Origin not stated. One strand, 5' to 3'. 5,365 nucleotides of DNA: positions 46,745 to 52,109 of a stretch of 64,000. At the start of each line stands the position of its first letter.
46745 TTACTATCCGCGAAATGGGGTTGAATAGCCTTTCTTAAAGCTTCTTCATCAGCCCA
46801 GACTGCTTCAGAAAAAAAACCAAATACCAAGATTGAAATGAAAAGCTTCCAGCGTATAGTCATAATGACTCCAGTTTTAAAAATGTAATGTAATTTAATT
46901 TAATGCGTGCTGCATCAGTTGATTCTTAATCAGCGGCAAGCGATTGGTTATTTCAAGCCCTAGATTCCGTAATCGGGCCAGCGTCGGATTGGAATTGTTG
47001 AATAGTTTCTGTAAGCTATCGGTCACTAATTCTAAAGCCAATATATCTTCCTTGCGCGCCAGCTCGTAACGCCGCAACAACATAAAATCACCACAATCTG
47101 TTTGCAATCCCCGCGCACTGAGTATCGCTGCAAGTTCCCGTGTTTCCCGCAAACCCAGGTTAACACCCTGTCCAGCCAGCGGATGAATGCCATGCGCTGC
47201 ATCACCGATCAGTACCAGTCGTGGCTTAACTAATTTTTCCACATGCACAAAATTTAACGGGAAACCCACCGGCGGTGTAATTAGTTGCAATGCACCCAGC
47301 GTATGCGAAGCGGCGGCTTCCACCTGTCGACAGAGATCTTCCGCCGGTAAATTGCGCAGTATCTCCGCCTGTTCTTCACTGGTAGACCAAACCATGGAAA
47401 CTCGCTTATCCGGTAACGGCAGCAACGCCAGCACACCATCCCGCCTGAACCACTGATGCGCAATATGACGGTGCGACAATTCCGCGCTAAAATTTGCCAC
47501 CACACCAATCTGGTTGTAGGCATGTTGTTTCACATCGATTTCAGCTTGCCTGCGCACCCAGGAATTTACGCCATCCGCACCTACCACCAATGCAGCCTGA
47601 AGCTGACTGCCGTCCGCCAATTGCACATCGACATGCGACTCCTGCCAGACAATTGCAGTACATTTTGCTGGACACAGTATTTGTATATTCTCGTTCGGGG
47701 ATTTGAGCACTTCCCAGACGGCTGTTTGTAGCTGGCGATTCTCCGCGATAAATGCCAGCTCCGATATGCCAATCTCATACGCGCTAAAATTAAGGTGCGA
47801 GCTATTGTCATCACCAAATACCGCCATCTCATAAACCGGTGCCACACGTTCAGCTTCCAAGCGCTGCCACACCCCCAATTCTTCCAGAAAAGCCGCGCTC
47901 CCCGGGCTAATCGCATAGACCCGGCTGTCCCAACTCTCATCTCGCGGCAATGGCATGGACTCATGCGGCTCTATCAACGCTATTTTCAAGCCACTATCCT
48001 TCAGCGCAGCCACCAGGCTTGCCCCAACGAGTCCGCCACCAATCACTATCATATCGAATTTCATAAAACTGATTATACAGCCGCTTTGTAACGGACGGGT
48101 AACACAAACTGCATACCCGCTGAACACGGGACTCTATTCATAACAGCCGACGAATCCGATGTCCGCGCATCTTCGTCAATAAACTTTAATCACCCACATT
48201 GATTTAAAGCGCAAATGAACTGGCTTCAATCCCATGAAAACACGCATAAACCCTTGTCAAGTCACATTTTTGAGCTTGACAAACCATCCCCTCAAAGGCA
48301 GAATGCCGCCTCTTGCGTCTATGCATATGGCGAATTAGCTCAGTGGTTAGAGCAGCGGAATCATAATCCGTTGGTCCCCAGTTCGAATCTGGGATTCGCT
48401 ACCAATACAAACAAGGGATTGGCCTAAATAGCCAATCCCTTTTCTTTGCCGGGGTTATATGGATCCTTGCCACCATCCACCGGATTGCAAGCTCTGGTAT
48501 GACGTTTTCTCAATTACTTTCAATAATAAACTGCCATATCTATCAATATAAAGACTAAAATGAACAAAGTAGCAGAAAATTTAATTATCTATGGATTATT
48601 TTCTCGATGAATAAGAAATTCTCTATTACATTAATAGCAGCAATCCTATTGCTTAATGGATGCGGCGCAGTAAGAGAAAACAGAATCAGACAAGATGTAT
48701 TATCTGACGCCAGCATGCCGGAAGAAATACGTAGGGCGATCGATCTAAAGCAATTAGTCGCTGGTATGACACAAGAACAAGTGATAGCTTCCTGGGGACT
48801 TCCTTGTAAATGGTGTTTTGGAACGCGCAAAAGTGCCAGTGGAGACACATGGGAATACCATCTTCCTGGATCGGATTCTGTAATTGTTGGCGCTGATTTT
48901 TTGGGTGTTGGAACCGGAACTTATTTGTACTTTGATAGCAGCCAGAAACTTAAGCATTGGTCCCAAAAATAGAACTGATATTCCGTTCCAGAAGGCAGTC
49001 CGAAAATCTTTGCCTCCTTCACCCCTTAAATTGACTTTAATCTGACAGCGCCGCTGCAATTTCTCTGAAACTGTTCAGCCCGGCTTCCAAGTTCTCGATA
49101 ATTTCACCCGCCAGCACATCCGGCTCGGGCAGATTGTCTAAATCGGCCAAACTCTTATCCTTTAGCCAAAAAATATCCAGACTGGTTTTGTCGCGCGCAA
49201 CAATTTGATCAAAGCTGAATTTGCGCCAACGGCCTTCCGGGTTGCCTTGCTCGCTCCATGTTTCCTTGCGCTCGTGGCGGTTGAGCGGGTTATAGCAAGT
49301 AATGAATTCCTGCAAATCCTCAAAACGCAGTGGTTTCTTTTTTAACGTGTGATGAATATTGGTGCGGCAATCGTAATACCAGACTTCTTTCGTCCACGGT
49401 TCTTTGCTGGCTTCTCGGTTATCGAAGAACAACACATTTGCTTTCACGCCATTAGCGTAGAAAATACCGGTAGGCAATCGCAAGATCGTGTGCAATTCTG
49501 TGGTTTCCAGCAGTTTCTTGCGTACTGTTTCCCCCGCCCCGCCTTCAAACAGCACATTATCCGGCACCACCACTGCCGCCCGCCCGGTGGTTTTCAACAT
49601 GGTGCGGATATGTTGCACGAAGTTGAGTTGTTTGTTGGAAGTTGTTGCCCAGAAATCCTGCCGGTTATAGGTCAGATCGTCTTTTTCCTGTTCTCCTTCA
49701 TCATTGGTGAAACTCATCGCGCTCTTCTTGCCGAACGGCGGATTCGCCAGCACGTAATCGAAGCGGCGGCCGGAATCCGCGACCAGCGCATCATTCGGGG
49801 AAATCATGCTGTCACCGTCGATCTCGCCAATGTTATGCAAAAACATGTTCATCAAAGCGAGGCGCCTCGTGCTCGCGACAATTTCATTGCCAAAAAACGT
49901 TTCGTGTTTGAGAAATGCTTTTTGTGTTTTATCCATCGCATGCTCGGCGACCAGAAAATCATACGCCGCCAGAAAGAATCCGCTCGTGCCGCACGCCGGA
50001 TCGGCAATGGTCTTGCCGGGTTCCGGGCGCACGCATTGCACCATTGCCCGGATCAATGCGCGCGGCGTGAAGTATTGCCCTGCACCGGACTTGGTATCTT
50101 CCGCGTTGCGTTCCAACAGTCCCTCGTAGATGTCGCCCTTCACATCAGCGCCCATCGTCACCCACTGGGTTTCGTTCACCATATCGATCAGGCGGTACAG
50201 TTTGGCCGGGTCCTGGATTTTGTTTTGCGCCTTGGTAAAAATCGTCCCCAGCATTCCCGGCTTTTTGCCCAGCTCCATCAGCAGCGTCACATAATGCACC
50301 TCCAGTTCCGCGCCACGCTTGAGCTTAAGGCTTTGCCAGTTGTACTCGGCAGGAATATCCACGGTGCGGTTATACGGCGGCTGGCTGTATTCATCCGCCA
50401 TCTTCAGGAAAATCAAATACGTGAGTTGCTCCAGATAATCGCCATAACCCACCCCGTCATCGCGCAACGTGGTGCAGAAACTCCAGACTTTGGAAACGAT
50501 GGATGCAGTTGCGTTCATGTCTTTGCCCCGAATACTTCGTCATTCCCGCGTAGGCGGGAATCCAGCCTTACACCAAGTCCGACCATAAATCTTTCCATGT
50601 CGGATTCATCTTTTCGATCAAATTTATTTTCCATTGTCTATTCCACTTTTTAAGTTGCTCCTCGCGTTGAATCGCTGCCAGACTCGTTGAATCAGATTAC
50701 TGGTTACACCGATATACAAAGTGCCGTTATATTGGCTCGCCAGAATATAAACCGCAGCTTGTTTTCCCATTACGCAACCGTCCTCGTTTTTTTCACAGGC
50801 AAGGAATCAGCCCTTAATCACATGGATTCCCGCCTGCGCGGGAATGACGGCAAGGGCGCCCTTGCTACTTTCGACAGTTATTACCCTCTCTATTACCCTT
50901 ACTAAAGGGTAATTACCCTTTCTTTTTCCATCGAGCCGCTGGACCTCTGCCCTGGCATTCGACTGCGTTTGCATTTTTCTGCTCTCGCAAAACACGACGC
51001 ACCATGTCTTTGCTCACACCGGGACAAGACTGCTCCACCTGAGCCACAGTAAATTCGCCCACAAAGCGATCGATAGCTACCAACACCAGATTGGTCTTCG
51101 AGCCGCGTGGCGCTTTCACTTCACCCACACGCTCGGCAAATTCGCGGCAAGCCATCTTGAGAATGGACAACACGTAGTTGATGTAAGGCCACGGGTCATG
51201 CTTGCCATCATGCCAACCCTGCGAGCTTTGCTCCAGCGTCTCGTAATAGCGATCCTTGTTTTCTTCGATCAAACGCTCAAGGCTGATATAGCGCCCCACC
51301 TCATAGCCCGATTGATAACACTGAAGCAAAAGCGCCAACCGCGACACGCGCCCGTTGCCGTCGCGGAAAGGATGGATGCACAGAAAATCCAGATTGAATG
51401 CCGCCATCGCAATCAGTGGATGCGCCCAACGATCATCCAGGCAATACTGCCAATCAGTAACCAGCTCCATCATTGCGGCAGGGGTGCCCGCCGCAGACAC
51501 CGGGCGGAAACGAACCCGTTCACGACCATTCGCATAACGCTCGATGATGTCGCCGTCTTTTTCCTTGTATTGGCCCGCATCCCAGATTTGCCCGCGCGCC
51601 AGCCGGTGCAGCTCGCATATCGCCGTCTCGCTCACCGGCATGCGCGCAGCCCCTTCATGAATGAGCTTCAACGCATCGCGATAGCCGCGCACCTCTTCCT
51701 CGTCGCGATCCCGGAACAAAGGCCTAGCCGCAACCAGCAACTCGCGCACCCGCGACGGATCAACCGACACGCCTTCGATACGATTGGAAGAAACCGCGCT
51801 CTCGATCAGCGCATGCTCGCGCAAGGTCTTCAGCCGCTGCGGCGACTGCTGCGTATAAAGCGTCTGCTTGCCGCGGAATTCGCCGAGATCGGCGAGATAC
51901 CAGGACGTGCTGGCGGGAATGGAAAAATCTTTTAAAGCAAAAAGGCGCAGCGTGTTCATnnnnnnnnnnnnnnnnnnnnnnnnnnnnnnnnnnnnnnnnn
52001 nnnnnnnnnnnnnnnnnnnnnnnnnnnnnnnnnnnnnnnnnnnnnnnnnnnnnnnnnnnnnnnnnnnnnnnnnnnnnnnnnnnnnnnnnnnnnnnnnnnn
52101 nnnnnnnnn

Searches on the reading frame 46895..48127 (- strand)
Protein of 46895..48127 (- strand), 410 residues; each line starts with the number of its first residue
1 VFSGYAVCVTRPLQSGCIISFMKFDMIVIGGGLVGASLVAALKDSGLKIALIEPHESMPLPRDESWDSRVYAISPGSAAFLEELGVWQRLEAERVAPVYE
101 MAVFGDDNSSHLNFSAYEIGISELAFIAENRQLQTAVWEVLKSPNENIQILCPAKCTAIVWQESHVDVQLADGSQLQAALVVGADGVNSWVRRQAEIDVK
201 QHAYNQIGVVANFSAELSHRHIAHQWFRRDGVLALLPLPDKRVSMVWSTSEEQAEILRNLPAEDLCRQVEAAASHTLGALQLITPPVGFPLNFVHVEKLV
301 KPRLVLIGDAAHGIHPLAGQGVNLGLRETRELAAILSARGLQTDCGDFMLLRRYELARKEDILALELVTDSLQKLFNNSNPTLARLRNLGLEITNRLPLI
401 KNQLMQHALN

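Call 53: search_protein_families(library=pfam, proteins=[window:46895-48127:-], max_evalue=0.001)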
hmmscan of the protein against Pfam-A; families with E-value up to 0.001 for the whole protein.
window:46895-48127:- (410 aa): 5 families
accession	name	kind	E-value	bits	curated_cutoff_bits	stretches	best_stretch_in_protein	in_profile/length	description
PF01494.25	FAD_binding_3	-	1.9e-26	93.6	22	1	25-339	3-321/349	FAD binding domain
PF05834.18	Lycopene_cycl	-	1.3e-09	38.1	23.4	1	25-204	1-156/380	Lycopene cyclase protein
PF08491.16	SE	-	1e-05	25.2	20.1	1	295-388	123-217/276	Squalene epoxidase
PF07992.20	Pyr_redox_2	-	1.2e-05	25.4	26.1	0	24-58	1-35/291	Pyridine nucleotide-disulphide oxidoreductase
PF01266.30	DAO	-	0.00013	22.1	27.9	0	25-55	1-31/353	FAD dependent oxidoreductase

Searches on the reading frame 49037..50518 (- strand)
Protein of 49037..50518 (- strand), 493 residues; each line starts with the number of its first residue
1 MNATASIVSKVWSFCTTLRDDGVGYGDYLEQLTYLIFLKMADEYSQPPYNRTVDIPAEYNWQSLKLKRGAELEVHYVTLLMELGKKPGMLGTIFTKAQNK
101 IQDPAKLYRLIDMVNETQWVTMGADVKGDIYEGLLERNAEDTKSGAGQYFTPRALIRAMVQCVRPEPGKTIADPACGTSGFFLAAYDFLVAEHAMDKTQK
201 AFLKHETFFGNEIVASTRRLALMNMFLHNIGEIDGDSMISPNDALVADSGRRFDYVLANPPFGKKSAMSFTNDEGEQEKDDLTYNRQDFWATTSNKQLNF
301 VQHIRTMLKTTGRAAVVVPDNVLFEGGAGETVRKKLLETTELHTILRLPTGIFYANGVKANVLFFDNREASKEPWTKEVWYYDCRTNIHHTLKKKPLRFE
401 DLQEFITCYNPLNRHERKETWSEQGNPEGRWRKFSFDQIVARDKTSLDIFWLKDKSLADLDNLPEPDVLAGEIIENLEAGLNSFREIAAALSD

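Call 9: search_protein_families(library=pfam, proteins=[window:49037-50518:-], max_evalue=0.01)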
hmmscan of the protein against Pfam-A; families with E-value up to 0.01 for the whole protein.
window:49037-50518:- (493 aa): 5 families
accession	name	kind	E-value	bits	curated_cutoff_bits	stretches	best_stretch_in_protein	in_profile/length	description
PF02384.22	N6_Mtase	-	5.1e-71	240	20.4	1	124-416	3-276/311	N-6 DNA Methylase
PF12161.14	HsdM_N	-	8e-12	46.4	24.5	1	8-114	2-135/135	HsdM N-terminal domain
PF07669.17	Eco57I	-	2e-10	41.4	25.3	1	234-348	69-165/171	Eco57I restriction-modification methylase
PF01170.24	UPF0020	-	0.00015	22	22.3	1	155-265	16-134/197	RMKL-like, methyltransferase domain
PF20473.4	MmeI_Mtase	-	0.0075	15.9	27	0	170-227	22-84/259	MmeI, DNA-methyltransferase domain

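Call 12: find_encoding_contigs(protein=window:49037-50518:-, flank=10000, max_places=10)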
Protein window:49037-50518:- (493 aa): no gene with exactly this product is on record in the collection.

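Call 64: search_protein_families(library=ncbifam, proteins=[window:49037-50518:-], max_evalue=0.001)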
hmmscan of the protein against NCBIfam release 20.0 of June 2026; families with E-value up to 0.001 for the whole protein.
window:49037-50518:- (493 aa): 4 families
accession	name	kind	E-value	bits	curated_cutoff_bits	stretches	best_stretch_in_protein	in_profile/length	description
NF047738.1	antiphage_MADS2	equivalog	1.3e-26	93.1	720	1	28-365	199-564/654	methylation-associated defense system DNA methyltransferase MAD2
TIGR00497.1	hsdM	equivalog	2e-26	92.8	242.75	1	97-416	150-460/515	type I restriction-modification system subunit M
NF033452.1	BREX_1_MTaseX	exception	3.6e-07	28.4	500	1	251-385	506-632/1210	BREX-1 system adenine-specific DNA-methyltransferase PglX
TIGR02987.1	met_A_Alw26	exception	7.2e-05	21.7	353.5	1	146-345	3-222/523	Alw26I/Eco31I/Esp3I family type II restriction adenine-specific DNA-methyltransferase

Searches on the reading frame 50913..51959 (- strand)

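Call 9: search_protein_families(library=pfam, proteins=[window:50913-51959:-], max_evalue=0.01)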
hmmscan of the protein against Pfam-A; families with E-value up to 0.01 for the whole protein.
window:50913-51959:- (348 aa): 1 family
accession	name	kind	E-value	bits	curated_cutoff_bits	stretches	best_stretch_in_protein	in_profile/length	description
PF02661.23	Fic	-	1.6e-15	58.1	24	1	109-212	2-91/93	Fic/DOC family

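Call 64: search_protein_families(library=ncbifam, proteins=[window:50913-51959:-], max_evalue=0.001)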
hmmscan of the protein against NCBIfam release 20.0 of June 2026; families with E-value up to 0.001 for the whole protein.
window:50913-51959:- (348 aa): 2 families
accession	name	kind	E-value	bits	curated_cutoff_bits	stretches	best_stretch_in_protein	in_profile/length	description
NF046030.1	ProtAdlyltaseSoFic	equivalog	6.3e-12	45.1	550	1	93-283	97-275/361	protein adenylyltransferase Fic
TIGR02613.1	mob_myst_B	hypoth_equivalog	7e-06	26.1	124.4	1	109-243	49-171/186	mobile mystery protein B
